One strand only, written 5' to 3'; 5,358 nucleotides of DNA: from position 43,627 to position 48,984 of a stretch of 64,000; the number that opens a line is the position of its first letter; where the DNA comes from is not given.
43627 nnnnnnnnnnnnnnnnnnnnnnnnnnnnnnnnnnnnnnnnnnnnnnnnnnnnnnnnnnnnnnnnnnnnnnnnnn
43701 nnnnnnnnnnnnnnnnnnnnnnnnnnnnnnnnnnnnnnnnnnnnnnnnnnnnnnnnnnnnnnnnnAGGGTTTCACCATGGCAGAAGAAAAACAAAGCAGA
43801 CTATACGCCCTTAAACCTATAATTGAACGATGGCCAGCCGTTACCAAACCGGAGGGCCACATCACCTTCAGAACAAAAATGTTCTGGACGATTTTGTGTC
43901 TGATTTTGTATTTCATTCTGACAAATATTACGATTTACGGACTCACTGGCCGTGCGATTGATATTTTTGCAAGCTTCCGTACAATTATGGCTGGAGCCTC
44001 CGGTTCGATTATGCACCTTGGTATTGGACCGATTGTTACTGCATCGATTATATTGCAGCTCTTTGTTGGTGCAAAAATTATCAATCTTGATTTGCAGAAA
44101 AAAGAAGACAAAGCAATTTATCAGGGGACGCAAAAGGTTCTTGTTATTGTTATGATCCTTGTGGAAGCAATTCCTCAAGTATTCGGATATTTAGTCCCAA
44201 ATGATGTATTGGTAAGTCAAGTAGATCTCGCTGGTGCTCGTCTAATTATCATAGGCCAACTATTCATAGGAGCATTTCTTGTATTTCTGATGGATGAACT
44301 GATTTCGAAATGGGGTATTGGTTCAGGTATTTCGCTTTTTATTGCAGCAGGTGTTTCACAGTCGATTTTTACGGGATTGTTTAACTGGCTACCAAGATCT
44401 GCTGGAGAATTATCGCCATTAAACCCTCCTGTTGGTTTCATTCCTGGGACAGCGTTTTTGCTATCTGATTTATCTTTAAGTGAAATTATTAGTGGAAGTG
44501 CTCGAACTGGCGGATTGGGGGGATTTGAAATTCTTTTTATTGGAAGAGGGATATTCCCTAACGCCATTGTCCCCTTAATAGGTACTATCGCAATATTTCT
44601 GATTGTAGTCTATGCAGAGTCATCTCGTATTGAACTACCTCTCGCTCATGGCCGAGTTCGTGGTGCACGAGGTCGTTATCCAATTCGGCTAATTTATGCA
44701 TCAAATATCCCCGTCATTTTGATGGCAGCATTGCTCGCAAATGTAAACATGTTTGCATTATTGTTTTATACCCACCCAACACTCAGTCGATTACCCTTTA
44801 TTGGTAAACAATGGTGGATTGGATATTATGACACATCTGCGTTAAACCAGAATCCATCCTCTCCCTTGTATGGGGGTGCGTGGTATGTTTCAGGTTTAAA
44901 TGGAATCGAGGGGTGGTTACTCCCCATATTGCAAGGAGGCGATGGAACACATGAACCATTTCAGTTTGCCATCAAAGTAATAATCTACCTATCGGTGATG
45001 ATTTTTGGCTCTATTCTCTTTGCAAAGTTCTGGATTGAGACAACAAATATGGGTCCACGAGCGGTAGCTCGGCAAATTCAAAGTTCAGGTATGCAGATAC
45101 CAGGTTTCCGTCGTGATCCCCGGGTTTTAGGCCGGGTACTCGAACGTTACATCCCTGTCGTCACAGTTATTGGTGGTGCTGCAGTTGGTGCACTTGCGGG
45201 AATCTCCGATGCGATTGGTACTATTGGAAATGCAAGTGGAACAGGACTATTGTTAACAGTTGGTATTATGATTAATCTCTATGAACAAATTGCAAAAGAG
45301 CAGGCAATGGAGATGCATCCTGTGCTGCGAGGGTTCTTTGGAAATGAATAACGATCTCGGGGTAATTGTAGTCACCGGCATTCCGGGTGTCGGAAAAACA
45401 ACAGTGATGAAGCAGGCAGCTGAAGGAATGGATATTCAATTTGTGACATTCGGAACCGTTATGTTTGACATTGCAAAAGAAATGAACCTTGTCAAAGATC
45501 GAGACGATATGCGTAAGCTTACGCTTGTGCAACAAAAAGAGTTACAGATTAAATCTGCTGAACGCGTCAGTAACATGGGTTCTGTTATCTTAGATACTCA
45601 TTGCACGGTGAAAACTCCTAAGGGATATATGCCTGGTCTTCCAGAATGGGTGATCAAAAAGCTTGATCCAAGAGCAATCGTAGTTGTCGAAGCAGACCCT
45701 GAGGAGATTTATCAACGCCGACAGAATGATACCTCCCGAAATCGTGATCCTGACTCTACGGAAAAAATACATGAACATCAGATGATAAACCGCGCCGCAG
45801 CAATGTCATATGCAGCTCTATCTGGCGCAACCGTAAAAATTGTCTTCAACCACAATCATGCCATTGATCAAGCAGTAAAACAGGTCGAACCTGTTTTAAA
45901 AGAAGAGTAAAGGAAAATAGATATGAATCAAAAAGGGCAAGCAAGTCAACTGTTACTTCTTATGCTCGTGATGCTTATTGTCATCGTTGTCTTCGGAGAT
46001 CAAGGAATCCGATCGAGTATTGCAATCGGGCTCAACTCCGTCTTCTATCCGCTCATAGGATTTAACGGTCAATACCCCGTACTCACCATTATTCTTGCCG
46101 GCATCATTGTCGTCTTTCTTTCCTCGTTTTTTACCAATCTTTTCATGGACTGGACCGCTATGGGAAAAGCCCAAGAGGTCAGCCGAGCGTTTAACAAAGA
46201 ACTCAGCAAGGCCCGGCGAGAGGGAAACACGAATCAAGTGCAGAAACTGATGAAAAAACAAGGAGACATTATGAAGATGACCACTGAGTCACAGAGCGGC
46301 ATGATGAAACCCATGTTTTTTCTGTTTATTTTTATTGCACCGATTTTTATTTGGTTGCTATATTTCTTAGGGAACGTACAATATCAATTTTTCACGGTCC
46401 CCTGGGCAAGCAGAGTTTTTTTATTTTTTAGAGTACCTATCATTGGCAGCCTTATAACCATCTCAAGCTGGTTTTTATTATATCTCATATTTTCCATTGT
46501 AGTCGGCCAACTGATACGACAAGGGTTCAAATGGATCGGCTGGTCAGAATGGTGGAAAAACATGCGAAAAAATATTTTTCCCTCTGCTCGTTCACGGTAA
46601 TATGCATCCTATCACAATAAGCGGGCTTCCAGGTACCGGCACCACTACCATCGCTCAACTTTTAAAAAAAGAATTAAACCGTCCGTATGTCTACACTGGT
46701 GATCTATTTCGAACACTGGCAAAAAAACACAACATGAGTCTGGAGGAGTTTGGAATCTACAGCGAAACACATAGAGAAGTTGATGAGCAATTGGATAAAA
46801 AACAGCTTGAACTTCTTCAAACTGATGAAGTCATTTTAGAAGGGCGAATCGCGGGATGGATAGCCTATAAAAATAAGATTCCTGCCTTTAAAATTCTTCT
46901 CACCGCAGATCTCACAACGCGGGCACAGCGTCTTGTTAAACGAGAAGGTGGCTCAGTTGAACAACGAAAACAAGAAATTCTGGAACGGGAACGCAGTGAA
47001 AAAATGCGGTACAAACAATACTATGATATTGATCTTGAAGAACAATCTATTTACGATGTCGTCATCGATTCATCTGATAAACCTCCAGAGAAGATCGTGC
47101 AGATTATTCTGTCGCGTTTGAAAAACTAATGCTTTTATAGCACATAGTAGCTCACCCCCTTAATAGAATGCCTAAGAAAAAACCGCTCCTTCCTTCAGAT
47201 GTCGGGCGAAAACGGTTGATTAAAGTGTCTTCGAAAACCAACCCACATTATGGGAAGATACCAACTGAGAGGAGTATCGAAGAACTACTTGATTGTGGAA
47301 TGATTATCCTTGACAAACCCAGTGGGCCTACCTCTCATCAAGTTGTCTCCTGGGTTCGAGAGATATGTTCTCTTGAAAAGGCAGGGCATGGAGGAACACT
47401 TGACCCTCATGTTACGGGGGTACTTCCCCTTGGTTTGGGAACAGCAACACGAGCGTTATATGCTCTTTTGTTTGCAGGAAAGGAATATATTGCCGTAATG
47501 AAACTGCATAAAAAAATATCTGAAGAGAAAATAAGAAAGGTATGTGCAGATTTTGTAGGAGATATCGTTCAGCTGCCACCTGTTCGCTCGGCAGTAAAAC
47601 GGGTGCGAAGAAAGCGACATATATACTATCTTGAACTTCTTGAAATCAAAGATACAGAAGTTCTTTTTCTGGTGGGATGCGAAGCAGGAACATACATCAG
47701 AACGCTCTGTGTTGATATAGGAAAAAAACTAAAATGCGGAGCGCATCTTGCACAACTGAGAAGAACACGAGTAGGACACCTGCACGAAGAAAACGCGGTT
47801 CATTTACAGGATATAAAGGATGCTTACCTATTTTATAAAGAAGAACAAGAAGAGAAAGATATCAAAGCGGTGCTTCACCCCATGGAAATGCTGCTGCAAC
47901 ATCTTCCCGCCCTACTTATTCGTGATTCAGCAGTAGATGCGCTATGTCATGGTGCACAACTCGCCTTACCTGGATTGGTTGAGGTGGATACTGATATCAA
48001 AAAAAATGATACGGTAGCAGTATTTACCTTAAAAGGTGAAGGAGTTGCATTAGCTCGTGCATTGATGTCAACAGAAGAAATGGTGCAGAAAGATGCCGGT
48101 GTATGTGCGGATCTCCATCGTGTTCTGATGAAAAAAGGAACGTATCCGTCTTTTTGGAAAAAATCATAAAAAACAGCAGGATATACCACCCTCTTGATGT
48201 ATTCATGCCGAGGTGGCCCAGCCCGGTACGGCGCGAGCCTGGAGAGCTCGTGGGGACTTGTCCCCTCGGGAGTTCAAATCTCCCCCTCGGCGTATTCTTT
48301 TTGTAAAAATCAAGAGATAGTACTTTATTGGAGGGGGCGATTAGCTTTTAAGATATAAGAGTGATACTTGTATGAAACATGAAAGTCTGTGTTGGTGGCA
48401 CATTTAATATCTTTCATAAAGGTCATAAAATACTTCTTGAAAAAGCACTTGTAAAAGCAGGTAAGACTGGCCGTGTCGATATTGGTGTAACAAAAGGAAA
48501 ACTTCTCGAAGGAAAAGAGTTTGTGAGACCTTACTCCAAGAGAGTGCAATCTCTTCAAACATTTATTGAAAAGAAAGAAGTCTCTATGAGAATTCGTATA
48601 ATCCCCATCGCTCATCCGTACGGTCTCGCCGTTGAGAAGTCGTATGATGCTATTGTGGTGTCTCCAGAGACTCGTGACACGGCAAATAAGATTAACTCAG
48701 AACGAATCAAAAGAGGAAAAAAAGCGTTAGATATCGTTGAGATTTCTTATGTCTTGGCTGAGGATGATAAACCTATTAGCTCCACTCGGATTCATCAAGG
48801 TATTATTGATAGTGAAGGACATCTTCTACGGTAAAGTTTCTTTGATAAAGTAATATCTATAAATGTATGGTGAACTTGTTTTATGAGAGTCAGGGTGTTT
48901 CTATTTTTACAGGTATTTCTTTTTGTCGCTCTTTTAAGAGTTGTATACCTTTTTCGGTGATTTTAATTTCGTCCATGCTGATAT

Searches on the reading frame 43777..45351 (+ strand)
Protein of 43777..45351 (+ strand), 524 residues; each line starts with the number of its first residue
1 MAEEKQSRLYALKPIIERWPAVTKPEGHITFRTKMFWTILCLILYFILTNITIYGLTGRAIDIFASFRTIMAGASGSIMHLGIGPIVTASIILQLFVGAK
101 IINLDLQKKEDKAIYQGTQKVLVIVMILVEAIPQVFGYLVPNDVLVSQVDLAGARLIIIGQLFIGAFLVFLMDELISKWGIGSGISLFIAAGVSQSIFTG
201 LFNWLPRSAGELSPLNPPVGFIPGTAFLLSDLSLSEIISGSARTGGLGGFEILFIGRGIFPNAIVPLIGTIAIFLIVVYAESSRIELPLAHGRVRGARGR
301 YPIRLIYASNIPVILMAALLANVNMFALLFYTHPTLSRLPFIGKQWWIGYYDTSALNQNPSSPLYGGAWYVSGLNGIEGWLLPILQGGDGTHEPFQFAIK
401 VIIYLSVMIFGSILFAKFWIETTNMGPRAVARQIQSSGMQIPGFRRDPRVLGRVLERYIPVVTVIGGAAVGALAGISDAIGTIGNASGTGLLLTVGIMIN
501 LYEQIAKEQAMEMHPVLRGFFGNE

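Call 9: search_protein_families(library=pfam, proteins=[window:43777-45351:+], max_evalue=0.001)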
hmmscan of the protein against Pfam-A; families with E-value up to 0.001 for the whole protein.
window:43777-45351:+ (524 aa): 2 families
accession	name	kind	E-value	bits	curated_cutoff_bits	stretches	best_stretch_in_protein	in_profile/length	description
PF00344.25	SecY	-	3.1e-69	234.1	32.2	1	77-502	1-306/306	SecY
PF10559.14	Plug_translocon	-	4.7e-11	42.7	22.1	1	43-76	1-35/35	Plug domain of Sec61p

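Call 13: find_encoding_contigs(protein=window:43777-45351:+, flank=10000, max_places=6)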
Protein window:43777-45351:+ (524 aa): no gene with exactly this product is on record in the collection.

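Call 14: find_related_loci(query=window:43777-45351:+, collection=genome_contigs, flank=10000)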
Query window:43777-45351:+ (524 aa) in genome_contigs; peptide patterns used: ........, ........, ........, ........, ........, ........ (x = any residue, [..] = any of these).
599 stretches matched a pattern (row limit reached: there are more); 554 encode a relative of the query (tblastn E <= 1e-3); the best 80 are kept; 80 distinct loci.
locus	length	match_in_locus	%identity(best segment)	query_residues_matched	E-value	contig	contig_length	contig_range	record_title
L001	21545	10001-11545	79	1-524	0e+0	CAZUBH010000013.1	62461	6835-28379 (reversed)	MAG TPA_asm: uncultured Thermoplasmatales archaeon isolate SRP141376_co1_301 genome assembly, contig: NODE_1238_length_6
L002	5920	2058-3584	78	1-524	0e+0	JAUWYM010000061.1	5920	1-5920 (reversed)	MAG: Thermoplasmatota archaeon isolate CSMAG_2710 CSMAG_2710_k141_719108_length_5920_cov_6.0000, whole genome shotgun se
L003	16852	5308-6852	76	1-524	0e+0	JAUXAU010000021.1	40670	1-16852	MAG: Thermoplasmatota archaeon isolate CSMAG_2770 CSMAG_2770_k141_999730_length_40670_cov_20.9783, whole genome shotgun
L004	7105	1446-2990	79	1-524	0e+0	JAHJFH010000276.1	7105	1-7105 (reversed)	MAG: Thermoplasmatota archaeon isolate Modern_marine_glass_biofilm.mb.18 Modern_marine_glas.mb.18_k141_922492, whole gen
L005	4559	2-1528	76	7-524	0e+0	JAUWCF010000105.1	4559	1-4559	MAG: Thermoplasmatota archaeon isolate CSMAG_2131 CSMAG_2131_k141_186490_length_4559_cov_15.8506, whole genome shotgun s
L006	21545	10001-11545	78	1-524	0e+0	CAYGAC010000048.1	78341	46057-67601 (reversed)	MAG TPA_asm: uncultured Thermoplasmatales archaeon isolate ERP108616_co1_401 genome assembly, contig: k119_588385, whole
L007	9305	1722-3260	74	1-524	0e+0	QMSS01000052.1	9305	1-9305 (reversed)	MAG: Thermoplasmata archaeon isolate B82_G9 B82_Guay9_scaffold_09898, whole genome shotgun sequence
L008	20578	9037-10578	74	1-524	0e+0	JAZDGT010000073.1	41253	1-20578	MAG: Methanobacteriota archaeon isolate MEGAHIT-group-0.28 k141_17957827, whole genome shotgun sequence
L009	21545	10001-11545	75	1-524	0e+0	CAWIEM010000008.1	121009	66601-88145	MAG: uncultured Thermoplasmata archaeon isolate MFD00709.bin.2.100 genome assembly, contig: contig_14586, whole genome s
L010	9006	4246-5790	75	1-524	0e+0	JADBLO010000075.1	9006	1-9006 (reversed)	MAG: Thermoplasmata archaeon isolate Bin3_14.8m NODE_390_length_9006_cov_14.600045, whole genome shotgun sequence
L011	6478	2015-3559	75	1-524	0e+0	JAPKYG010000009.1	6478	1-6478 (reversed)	MAG: Methanobacteriota archaeon isolate LacPavin_0920_SED3_MAG_41_62 LacPavin_0920_SED3_scaffold_190173, whole genome sh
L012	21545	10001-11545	72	1-524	0e+0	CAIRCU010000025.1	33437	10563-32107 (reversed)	MAG: Euryarchaeota archaeon isolate AlinenSediments_bin-5223 genome assembly, contig: bin-5223:25/57, whole genome shotg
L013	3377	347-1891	76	1-524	0e+0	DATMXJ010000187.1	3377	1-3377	MAG TPA_asm: Thermoplasmatota archaeon isolate SMAG_U13117 k141_61563, whole genome shotgun sequence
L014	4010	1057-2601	76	1-524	0e+0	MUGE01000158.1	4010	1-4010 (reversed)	MAG: Thermoplasmata archaeon M11B2D M11B2D_scaffold_857, whole genome shotgun sequence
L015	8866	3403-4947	76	1-524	0e+0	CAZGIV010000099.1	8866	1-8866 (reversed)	MAG TPA_asm: uncultured Thermoplasmatales archaeon isolate binchicken_co94_67 genome assembly, contig: NODE_11018_length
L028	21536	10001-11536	71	1-524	0e+0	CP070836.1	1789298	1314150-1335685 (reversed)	MAG: Thermoplasmatales archaeon isolate bin105 chromosome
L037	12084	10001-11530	72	1-524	0e+0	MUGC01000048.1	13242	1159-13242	MAG: Thermoplasmata archaeon M9B1D M9B1D_scaffold_412, whole genome shotgun sequence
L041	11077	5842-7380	74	1-524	0e+0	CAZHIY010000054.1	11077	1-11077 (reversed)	MAG TPA_asm: uncultured Thermoplasmatales archaeon isolate binchicken_co129_679 genome assembly, contig: NODE_18663_leng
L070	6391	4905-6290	71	1-472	0e+0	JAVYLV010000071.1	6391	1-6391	MAG: Thermoplasmatota archaeon isolate DPZ-2_202101_bins_122 DPZ-2_202101_bins_122_scaffold_71, whole genome shotgun seq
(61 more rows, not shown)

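Call 66: search_protein_families(library=pfam, proteins=[L037:3150-4745:+, L037:4875-5795:+, L037:5977-8451:+, L001:5937-8495:+, L006:5219-6892:-, L006:7092-8726:-, L041:2955-4073:-, L028:4264-6207:+, L070:24-3404:-], max_evalue=0.001)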
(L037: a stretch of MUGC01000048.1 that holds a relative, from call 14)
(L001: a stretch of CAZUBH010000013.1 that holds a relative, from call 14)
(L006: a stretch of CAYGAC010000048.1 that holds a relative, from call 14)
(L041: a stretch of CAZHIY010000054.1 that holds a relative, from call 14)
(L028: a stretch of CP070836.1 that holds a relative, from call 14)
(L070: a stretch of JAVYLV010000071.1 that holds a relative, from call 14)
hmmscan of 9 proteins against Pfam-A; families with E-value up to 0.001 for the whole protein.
L037:3150-4745:+ (531 aa): 2 families
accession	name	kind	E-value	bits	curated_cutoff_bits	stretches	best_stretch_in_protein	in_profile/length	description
PF00801.26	PKD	-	1.1e-06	29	23.5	1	431-491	14-72/80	PKD domain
PF18911.6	PKD_4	-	2e-06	28.2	27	1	427-493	13-77/85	PKD domain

L037:4875-5795:+ (306 aa): 2 families
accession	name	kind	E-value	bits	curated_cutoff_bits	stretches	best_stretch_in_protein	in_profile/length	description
PF01650.23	Peptidase_C13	-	2.1e-09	37.7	22.8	1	115-256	106-231/258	Peptidase C13 family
PF00656.27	Peptidase_C14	-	2.1e-06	28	21.4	1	71-209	25-170/233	Caspase domain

L037:5977-8451:+ (824 aa): 3 families
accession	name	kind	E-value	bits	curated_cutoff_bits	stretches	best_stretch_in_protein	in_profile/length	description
PF01364.23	Peptidase_C25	-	1.5e-63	215.7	23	1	239-560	2-372/374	Peptidase family C25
PF08126.16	Propeptide_C25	-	9.6e-23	80.8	22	1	43-224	30-199/205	Propeptide_C25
PF17957.7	Big_7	-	0.00056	20.9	24.1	1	585-650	1-66/70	Bacterial Ig domain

L001:5937-8495:+ (852 aa): 7 families
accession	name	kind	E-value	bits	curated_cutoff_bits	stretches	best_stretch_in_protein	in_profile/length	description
PF17963.7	Big_9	-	1.6e-40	138.3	23.6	2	306-404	1-87/89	Bacterial Ig domain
PF18911.6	PKD_4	-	4.5e-32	110.4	27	2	638-714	3-77/85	PKD domain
PF17803.7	Cadherin_4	-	8.6e-25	87.5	25.1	2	402-463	2-64/71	Bacterial cadherin-like domain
PF00801.26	PKD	-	5.8e-23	81.1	23.5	2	656-711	16-71/80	PKD domain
PF17892.7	Cadherin_5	-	5.2e-21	74.7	26.5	2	306-408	2-98/98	Cadherin-like domain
PF22352.2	K319L-like_PKD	-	2.9e-10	40.4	27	1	655-714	12-77/84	K319L-like, PKD domain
PF00041.27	fn3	-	5.3e-05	23.8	25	1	540-604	16-77/84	Fibronectin type III domain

L006:5219-6892:- (557 aa): 3 families
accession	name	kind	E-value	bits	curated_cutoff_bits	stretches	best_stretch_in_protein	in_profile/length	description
PF04389.22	Peptidase_M28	-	2.5e-39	135.4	21.3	1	155-345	5-191/193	Peptidase family M28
PF01546.33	Peptidase_M20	-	6e-06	26.7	24.6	1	180-341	31-198/206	Peptidase family M20/M25/M40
PF05450.20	Nicastrin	-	7.5e-05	22.8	25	0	179-239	19-83/218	Nicastrin large lobe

L006:7092-8726:- (544 aa): 2 families
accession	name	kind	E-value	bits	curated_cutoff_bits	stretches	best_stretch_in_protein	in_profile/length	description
PF04389.22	Peptidase_M28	-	8.1e-37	127.3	21.3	1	141-336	1-192/193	Peptidase family M28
PF01546.33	Peptidase_M20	-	0.00026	21.4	24.6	1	169-300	30-171/206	Peptidase family M20/M25/M40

L041:2955-4073:- (372 aa): 1 family
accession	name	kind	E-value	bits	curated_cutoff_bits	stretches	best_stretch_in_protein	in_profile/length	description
PF18911.6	PKD_4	-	0.00064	20.2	27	0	250-343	1-84/85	PKD domain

L028:4264-6207:+ (647 aa): 1 family
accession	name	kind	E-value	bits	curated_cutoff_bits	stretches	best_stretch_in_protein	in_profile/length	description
PF01364.23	Peptidase_C25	-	7e-59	200.4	23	1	216-643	2-373/374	Peptidase family C25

L070:24-3404:- (1127 aa): 5 families
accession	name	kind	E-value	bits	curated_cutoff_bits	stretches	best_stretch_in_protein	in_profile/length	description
PF00082.27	Peptidase_S8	-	6.4e-63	213.2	21.8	1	204-473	2-275/288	Subtilase family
PF05048.19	NosD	-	1.2e-22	80.9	23.6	2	748-898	60-212/212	Periplasmic copper-binding protein (NosD)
PF13229.12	Beta_helix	-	1.9e-14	54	25.9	1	714-840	10-138/158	Right handed beta helix region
PF18911.6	PKD_4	-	2.5e-12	47.1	27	1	954-1001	30-77/85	PKD domain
PF00801.26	PKD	-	2.2e-09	37.6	23.5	1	956-1003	27-76/80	PKD domain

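Call 84: search_protein_families(library=ncbifam, proteins=[L037:5977-8451:+], max_evalue=1)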
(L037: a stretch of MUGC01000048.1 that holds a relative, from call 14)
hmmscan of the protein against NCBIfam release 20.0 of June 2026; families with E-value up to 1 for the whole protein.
L037:5977-8451:+ (824 aa): 3 families
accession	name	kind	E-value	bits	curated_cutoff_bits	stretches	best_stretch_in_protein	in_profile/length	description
NF033707.1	T9SS_sortase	equivalog_domain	8.3e-18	63.4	420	1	181-520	314-693/1095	type IX secretion system sortase PorU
NF052324.1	PorU_rel_Nterm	equivalog_domain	1.7e-09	36.4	450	1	317-561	507-764/879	putative type IX secretion system sortase PorU2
NF012200.0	choice_anch_D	domain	0.012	16.1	45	1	684-778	15-107/108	choice-of-anchor D domain-containing protein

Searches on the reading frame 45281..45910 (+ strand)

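Call 9: search_protein_families(library=pfam, proteins=[window:45281-45910:+], max_evalue=0.001)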
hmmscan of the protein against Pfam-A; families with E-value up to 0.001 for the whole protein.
window:45281-45910:+ (209 aa): 6 families
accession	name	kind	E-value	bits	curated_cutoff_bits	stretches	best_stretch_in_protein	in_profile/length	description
PF13207.12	AAA_17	-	1.3e-40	139.2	27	1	32-163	1-135/136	AAA domain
PF13238.12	AAA_18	-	1.9e-12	48.2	29.4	1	29-158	1-119/128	AAA domain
PF13671.12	AAA_33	-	4.4e-06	27.5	27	1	28-167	1-132/143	AAA domain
PF13521.12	AAA_28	-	0.00011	22.9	27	1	29-165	2-140/164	AAA domain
PF00931.28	NB-ARC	-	0.00021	21.1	23.5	1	20-61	12-53/248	NB-ARC domain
PF13401.12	AAA_22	-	0.00034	21.4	27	1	27-78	6-55/130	AAA domain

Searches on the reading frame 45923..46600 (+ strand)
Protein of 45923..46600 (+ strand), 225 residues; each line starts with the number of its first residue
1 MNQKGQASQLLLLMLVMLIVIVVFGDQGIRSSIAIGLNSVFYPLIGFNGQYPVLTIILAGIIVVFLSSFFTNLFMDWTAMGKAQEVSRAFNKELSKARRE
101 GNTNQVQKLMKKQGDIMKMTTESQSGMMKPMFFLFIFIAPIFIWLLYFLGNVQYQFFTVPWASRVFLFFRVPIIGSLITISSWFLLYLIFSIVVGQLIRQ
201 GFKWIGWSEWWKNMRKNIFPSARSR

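Call 9: search_protein_families(library=pfam, proteins=[window:45923-46600:+], max_evalue=0.001)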
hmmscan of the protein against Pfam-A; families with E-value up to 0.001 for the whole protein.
window:45923-46600:+ (225 aa): 1 family
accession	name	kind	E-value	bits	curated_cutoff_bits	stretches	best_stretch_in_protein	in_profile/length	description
PF01956.21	EMC3_TMCO1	-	4.7e-22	79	27.1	1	44-201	7-164/169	Integral membrane protein EMC3/TMCO1-like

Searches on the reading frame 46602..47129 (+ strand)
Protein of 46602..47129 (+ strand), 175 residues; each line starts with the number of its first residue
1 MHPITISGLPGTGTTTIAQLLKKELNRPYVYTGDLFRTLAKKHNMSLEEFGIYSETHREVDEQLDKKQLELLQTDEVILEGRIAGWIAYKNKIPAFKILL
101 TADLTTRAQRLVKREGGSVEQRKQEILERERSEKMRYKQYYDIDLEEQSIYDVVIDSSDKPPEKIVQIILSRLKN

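Call 9: search_protein_families(library=pfam, proteins=[window:46602-47129:+], max_evalue=0.001)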
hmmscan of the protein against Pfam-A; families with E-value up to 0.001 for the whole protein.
window:46602-47129:+ (175 aa): 4 families
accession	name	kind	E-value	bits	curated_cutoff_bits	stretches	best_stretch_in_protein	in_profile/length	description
PF13189.12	Cytidylate_kin2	-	1.3e-22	81.2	28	1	4-158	2-175/176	Cytidylate kinase-like family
PF13238.12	AAA_18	-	1.1e-18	68.3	29.4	1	4-130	1-122/128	AAA domain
PF02224.24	Cytidylate_kin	-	6.1e-13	49.4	26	1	56-174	94-210/211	Cytidylate kinase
PF13207.12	AAA_17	-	8.9e-13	49.1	27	1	8-118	2-126/136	AAA domain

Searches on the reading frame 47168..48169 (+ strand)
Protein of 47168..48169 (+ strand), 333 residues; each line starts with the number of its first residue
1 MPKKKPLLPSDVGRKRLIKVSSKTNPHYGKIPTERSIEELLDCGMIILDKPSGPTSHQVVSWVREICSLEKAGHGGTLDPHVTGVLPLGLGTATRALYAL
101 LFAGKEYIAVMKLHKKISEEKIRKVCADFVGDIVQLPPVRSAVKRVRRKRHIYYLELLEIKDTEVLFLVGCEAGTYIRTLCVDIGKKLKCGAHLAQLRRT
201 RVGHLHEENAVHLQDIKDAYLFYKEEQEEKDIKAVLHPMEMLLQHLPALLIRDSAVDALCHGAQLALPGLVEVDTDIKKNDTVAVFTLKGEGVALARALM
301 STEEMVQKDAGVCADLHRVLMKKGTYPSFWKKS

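Call 9: search_protein_families(library=pfam, proteins=[window:47168-48169:+], max_evalue=0.001)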
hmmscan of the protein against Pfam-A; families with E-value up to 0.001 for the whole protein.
window:47168-48169:+ (333 aa): 5 families
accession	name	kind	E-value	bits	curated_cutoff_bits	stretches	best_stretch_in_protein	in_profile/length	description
PF01509.24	TruB_N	-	3.2e-26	92.9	27.3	1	64-177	1-149/149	TruB family pseudouridylate synthase (N terminal domain)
PF16198.10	TruB_C_2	-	1.3e-23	83.4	29.3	1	178-244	1-66/66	tRNA pseudouridylate synthase B C-terminal domain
PF01472.26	PUA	-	6.2e-21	74.6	24.8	1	248-320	2-74/74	PUA domain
PF08068.17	DKCLD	-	8.9e-15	54.9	27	1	15-60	13-58/58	DKCLD (NUC011) domain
PF21238.2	Pus10_C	-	2.9e-07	30.7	27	1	105-180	124-201/232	Pus10, C-terminal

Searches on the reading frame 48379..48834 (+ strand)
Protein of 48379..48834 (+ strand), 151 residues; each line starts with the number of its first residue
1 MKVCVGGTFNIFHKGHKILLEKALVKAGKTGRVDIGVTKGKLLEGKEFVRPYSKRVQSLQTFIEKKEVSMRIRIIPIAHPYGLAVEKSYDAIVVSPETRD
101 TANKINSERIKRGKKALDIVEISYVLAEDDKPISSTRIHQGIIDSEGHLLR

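Call 9: search_protein_families(library=pfam, proteins=[window:48379-48834:+], max_evalue=0.001)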
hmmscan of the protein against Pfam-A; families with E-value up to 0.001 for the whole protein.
window:48379-48834:+ (151 aa): 1 family
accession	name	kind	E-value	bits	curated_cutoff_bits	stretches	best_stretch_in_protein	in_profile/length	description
PF01467.32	CTP_transf_like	-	1.1e-11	45.5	21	1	5-140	2-132/133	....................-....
